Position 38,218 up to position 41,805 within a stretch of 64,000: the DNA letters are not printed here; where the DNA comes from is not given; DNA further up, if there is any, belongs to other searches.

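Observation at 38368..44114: Tandem pair of an intact PMCA-type Ca2+ pump and a paralog that has lost every catalytic P-type ATPase motif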

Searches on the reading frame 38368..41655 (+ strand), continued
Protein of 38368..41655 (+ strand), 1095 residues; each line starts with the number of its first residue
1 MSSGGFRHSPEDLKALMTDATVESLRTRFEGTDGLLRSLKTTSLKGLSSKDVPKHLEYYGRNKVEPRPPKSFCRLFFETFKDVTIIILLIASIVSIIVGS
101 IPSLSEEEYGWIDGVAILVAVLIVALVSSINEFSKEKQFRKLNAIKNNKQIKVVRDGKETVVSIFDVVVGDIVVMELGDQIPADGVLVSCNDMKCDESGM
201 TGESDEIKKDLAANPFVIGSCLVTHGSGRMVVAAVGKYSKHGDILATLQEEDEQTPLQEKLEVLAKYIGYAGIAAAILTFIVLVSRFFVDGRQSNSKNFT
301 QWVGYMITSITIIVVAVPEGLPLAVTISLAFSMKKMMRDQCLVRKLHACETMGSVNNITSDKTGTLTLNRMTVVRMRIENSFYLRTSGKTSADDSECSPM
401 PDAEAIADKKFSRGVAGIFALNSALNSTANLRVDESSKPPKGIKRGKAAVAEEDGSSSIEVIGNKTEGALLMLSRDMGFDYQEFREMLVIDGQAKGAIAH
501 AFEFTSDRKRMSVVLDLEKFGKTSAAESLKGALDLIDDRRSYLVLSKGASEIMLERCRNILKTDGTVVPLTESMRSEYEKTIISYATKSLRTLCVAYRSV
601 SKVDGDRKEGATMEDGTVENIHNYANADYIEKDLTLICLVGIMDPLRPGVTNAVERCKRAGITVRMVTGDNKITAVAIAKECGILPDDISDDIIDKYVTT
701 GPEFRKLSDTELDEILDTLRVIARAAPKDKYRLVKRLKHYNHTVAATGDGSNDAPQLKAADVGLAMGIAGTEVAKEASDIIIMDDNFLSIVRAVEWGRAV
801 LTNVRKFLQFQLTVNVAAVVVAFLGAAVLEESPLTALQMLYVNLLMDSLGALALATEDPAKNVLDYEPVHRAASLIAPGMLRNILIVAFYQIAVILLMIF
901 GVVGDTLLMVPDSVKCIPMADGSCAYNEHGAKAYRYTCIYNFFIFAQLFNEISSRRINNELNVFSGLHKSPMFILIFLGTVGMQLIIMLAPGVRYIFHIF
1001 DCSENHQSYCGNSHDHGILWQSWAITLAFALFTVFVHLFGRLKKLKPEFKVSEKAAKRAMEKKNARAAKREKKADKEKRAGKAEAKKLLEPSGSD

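Call 44: find_encoding_contigs(protein=P0090, flank=8000, max_places=2)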
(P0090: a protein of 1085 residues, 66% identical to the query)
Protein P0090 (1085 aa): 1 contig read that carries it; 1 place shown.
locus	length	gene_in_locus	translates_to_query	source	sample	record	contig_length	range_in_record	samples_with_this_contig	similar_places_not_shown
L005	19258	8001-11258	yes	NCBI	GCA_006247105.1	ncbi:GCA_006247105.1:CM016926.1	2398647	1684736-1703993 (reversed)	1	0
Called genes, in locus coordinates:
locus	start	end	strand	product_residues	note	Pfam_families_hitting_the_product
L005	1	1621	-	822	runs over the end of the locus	-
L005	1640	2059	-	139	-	PF06221:zf-C2HC5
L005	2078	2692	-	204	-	-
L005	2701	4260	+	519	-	PF00097:zf-C3HC4, PF12678:zf-rbx1 (weak), PF13445:zf-RING_UBOX (weak), PF13639:zf-RING_2, PF13923:zf-C3HC4_2 (weak), PF17123:zf-RING_11 (faint)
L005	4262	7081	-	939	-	PF00069:Pkinase, PF07714:PK_Tyr_Ser-Thr, PF00023:Ank (faint), PF12796:Ank_2, PF13606:Ank_3 (faint), PF13637:Ank_4 (faint), PF13857:Ank_5 (faint), PF12796:Ank_2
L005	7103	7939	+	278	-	-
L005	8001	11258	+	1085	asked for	PF00690:Cation_ATPase_N, PF00122:E1-E2_ATPase, PF18895:T4SS_pilin (weak), PF13246:Cation_ATPase, PF00702:Hydrolase, PF08282:Hydrolase_3 (faint), PF00689:Cation_ATPase_C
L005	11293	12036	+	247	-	-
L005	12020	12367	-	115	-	-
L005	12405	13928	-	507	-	PF04189:Gcd10p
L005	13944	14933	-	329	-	-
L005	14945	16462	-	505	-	-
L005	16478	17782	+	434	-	-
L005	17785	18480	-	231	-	PF01712:dNK, PF13189:Cytidylate_kin2 (faint), PF13238:AAA_18, PF13521:AAA_28 (faint), PF13671:AAA_33 (faint)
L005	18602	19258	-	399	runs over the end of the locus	PF06027:SLC35F (weak)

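Call 45: find_encoding_contigs(protein=P0091, flank=8000, max_places=2)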
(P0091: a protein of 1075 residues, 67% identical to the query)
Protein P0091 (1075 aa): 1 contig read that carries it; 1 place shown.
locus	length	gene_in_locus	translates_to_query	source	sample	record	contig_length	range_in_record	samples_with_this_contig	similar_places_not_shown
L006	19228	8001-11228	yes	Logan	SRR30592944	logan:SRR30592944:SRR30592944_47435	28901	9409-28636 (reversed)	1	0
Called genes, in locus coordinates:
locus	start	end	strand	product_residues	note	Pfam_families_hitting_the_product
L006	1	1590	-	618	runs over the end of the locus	?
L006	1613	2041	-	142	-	PF06221:zf-C2HC5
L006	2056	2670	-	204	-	-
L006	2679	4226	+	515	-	PF12678:zf-rbx1 (weak), PF13639:zf-RING_2, PF13923:zf-C3HC4_2 (weak), PF00097:zf-C3HC4, PF13445:zf-RING_UBOX (weak), PF17123:zf-RING_11 (faint)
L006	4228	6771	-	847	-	PF00069:Pkinase, PF07714:PK_Tyr_Ser-Thr (weak), PF13857:Ank_5 (faint), PF24521:Ank_KRIT1 (faint), PF00023:Ank (faint), PF12796:Ank_2, PF13606:Ank_3 (faint), PF12796:Ank_2, +1 more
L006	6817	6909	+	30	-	-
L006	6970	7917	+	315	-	-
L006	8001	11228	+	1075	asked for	PF00690:Cation_ATPase_N, PF00122:E1-E2_ATPase, PF13246:Cation_ATPase, PF00702:Hydrolase, PF08282:Hydrolase_3 (weak), PF00689:Cation_ATPase_C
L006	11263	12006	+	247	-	-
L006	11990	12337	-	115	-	-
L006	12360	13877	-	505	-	PF04189:Gcd10p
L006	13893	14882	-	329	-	-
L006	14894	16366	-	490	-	-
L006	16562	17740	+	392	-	-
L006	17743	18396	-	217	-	PF01712:dNK, PF13238:AAA_18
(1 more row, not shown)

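Call 46: find_encoding_contigs(protein=P0093, flank=8000, max_places=2)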
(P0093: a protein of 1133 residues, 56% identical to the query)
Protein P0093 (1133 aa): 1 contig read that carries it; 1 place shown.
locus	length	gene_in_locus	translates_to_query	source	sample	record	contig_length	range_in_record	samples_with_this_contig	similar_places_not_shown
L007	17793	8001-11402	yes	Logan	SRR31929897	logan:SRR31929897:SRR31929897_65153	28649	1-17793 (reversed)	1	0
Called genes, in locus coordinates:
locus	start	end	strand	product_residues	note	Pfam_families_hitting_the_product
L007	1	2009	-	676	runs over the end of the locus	-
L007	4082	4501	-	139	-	PF11969:DcpS_C, PF01230:HIT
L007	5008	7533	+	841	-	PF00069:Pkinase, PF07714:PK_Tyr_Ser-Thr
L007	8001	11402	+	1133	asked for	PF00690:Cation_ATPase_N, PF00122:E1-E2_ATPase, PF13246:Cation_ATPase, PF00702:Hydrolase, PF00689:Cation_ATPase_C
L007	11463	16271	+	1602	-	-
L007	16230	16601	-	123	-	PF01248:Ribosomal_L7Ae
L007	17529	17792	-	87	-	?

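Call 70: search_protein_families(library=pfam, proteins=[L005:11293-12036:+, L005:7103-7939:+], max_evalue=1)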
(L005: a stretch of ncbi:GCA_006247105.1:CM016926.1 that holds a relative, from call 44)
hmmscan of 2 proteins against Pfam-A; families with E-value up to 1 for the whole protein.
L005:11293-12036:+ (247 aa): 1 family
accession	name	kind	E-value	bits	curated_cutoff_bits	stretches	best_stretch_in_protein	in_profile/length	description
PF18142.6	SLATT_fungal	-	0.99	9.9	26.5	1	44-86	19-61/121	SMODS and SLOG-associating 2TM effector domain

L005:7103-7939:+ (278 aa): 1 family
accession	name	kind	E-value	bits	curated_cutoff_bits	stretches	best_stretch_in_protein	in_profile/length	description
PF16046.10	FAM76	-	0.16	11.8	28.5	1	179-245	218-283/298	FAM76 protein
